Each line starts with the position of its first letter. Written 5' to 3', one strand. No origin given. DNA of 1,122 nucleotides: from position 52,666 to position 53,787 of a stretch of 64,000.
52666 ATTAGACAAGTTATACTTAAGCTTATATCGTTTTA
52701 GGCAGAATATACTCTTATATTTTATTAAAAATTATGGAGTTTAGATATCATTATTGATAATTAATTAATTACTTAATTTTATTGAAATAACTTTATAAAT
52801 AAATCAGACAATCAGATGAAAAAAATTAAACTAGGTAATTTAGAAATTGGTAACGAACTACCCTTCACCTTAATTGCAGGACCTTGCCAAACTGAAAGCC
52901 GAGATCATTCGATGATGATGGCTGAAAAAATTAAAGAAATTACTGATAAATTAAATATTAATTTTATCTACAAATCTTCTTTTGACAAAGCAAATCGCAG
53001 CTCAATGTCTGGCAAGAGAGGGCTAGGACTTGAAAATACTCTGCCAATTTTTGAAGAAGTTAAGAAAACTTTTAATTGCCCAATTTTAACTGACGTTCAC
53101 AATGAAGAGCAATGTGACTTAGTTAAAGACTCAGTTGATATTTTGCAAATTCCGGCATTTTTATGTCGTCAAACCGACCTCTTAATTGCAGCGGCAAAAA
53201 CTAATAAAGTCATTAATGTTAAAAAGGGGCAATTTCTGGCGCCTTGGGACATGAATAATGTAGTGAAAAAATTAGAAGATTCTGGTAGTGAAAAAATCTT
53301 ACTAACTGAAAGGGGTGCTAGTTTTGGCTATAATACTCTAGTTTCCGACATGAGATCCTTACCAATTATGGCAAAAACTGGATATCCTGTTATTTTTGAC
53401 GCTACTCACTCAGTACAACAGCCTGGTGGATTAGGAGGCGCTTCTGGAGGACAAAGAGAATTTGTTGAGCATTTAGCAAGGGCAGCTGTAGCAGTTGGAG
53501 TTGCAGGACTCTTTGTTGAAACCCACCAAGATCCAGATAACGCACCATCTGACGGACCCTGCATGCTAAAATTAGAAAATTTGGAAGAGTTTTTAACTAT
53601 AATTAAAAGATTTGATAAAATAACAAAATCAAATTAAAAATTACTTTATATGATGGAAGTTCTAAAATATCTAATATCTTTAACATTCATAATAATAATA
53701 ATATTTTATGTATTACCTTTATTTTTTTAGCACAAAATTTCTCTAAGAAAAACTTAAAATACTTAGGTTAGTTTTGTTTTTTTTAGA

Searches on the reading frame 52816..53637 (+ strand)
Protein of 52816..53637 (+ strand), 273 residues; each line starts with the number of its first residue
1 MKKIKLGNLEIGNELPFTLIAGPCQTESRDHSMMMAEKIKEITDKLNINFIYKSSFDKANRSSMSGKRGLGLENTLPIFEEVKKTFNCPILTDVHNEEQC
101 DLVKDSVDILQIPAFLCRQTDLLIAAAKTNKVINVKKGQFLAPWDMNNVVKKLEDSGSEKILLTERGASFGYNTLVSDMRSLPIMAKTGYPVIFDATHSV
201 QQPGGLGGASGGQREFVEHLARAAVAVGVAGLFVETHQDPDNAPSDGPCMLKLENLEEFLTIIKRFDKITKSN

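Call 87: search_protein_families(library=pfam, proteins=[window:52816-53637:+], max_evalue=0.0001)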
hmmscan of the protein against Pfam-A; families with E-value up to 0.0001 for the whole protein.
window:52816-53637:+ (273 aa): 1 family
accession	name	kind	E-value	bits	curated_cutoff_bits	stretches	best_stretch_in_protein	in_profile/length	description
PF00793.26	DAHP_synth_1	-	2.9e-77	259.7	25.5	1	8-270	9-268/270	DAHP synthetase I family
